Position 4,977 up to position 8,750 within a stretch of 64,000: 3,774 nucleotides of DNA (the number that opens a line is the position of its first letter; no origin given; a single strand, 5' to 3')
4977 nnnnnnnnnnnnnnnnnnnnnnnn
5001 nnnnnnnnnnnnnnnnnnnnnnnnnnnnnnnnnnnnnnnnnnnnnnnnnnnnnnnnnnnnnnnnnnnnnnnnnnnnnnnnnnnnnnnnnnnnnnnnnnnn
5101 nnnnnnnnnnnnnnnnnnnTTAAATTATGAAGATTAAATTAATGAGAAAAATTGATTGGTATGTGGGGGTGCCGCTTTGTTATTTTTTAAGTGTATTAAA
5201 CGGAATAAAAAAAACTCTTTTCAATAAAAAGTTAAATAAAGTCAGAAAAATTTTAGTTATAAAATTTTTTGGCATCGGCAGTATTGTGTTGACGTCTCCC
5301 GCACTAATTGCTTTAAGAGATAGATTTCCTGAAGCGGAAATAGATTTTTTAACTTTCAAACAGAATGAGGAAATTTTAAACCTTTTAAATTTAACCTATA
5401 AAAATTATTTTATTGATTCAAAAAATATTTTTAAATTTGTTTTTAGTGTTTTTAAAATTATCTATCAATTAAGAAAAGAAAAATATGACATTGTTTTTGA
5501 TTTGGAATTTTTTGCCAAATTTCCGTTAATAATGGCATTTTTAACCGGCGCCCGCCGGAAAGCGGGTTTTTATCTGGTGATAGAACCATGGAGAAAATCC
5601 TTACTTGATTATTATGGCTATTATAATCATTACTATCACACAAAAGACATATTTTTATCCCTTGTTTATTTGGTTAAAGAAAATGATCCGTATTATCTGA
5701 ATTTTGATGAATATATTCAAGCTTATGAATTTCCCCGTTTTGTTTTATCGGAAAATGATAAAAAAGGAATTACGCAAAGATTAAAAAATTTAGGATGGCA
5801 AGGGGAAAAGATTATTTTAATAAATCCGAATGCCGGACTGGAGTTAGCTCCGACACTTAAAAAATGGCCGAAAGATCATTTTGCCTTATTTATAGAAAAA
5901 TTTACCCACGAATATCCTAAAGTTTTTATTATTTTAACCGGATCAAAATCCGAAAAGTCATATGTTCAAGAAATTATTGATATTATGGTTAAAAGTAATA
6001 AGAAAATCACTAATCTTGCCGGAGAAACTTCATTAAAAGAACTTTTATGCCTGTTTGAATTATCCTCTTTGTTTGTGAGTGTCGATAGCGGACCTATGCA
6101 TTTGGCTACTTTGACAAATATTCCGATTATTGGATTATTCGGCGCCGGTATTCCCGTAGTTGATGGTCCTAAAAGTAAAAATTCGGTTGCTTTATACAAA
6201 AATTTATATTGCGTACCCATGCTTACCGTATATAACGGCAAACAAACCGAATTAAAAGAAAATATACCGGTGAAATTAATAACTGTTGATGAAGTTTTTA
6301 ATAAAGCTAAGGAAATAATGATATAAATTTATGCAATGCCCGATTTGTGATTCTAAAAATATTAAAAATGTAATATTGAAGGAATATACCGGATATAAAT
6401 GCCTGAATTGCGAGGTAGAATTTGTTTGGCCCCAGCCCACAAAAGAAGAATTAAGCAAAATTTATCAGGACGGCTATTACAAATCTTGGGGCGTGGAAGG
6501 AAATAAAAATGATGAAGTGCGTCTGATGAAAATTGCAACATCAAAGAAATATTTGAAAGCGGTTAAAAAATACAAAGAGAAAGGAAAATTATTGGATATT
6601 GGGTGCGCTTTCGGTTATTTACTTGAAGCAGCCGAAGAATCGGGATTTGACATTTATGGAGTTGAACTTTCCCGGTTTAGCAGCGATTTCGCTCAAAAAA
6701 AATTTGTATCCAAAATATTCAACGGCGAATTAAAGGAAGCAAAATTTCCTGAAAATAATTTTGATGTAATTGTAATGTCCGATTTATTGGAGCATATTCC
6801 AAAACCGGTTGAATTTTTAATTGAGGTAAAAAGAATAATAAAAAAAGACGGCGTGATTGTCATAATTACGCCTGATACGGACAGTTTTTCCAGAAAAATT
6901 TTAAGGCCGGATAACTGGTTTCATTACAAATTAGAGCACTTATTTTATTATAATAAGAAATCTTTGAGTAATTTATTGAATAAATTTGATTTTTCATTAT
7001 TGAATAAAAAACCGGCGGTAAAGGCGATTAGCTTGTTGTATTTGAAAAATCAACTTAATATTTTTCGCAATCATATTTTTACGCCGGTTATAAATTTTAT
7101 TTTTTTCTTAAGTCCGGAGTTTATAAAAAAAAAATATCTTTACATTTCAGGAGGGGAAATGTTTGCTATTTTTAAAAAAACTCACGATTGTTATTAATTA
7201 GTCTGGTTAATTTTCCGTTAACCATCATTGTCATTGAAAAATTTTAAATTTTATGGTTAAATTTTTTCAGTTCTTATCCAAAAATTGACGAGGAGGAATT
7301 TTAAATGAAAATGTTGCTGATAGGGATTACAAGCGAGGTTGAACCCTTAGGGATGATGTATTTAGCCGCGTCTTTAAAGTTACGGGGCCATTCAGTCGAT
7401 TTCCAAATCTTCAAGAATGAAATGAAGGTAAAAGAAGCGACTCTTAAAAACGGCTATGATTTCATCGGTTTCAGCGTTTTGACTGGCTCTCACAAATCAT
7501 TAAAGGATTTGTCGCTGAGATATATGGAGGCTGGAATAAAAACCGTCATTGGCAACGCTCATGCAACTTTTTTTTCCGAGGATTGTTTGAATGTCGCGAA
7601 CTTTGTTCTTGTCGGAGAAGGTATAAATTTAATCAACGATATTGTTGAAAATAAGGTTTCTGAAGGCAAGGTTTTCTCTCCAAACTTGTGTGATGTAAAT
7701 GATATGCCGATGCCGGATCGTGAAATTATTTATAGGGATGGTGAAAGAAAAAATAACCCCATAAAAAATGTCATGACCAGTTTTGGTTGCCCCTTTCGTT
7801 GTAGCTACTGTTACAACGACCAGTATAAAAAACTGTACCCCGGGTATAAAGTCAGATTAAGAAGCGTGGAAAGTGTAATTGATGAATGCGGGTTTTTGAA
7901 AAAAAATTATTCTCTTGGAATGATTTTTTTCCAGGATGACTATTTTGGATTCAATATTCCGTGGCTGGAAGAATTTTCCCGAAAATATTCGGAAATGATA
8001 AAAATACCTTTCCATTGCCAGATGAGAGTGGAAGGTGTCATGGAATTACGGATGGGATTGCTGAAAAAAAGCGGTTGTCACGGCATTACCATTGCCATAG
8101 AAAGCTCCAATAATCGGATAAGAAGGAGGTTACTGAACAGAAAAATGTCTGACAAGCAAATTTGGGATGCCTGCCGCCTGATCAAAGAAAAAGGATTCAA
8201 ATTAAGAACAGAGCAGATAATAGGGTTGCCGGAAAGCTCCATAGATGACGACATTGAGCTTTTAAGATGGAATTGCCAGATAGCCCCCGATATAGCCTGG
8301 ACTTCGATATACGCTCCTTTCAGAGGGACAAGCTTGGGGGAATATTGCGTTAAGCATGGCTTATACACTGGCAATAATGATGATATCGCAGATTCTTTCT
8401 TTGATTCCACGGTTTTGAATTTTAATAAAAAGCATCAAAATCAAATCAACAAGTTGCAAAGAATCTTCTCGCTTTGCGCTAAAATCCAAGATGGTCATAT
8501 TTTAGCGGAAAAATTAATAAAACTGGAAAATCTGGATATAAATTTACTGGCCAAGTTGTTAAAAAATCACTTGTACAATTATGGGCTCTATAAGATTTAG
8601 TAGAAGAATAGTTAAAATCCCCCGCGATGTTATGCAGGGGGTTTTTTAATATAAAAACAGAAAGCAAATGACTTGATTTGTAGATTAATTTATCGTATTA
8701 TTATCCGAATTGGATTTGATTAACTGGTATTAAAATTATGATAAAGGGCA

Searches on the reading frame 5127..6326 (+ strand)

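Call 22: search_protein_families(library=pfam, proteins=[window:5127-6326:+], max_evalue=0.0001)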
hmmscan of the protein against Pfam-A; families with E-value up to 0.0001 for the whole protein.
window:5127-6326:+ (399 aa): 1 family
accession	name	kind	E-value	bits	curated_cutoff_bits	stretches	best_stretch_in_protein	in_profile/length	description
PF01075.23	Glyco_transf_9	-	1.1e-23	84.3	22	1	109-365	2-236/247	Glycosyltransferase family 9 (heptosyltransferase)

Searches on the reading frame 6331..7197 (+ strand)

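Call 22: search_protein_families(library=pfam, proteins=[window:6331-7197:+], max_evalue=0.0001)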
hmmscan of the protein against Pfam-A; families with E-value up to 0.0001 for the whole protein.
window:6331-7197:+ (288 aa): 8 families
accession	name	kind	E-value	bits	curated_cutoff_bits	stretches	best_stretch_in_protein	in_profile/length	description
PF13489.12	Methyltransf_23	-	1.3e-24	87.3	27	1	72-224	11-162/164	Methyltransferase domain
PF08241.18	Methyltransf_11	-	2e-16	60.8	21.2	1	88-178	1-95/95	Methyltransferase domain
PF08242.18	Methyltransf_12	-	4.7e-12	46.9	30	1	88-176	1-98/98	Methyltransferase domain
PF13847.12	Methyltransf_31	-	2.2e-11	44.1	27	1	83-184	3-115/145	Methyltransferase domain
PF13649.12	Methyltransf_25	-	4.1e-11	43.9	27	1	88-174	2-97/97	Methyltransferase domain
PF07021.18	MetW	-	1.6e-07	31.6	21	1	82-172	12-104/193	Methionine biosynthesis protein MetW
PF02353.26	CMAS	-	1.8e-06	27.9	27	1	69-179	46-165/273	Mycolic acid cyclopropane synthetase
PF08003.17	Methyltransf_9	-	3e-05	23.6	23.8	1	81-222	114-261/315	Protein of unknown function (DUF1698)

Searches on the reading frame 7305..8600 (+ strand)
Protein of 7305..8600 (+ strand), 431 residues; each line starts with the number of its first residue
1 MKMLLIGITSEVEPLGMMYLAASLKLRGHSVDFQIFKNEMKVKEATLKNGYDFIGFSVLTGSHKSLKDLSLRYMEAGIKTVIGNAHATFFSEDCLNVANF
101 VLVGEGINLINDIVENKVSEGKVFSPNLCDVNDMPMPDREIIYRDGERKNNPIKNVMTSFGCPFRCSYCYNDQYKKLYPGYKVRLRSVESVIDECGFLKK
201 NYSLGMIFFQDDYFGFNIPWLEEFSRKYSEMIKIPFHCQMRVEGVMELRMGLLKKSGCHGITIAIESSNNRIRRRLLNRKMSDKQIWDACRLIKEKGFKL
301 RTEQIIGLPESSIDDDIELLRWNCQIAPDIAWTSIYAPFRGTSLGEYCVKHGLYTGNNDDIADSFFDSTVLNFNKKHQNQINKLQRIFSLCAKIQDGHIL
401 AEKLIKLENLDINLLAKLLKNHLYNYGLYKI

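Call 22: search_protein_families(library=pfam, proteins=[window:7305-8600:+], max_evalue=0.0001)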
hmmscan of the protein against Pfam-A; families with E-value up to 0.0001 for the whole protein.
window:7305-8600:+ (431 aa): 2 families
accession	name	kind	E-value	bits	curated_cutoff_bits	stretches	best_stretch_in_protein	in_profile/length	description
PF04055.27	Radical_SAM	-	1.9e-18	67.6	29.5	1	158-321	3-164/166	Radical SAM superfamily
PF02310.24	B12-binding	-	4.3e-12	46.4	32.1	1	3-107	3-114/121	B12 binding domain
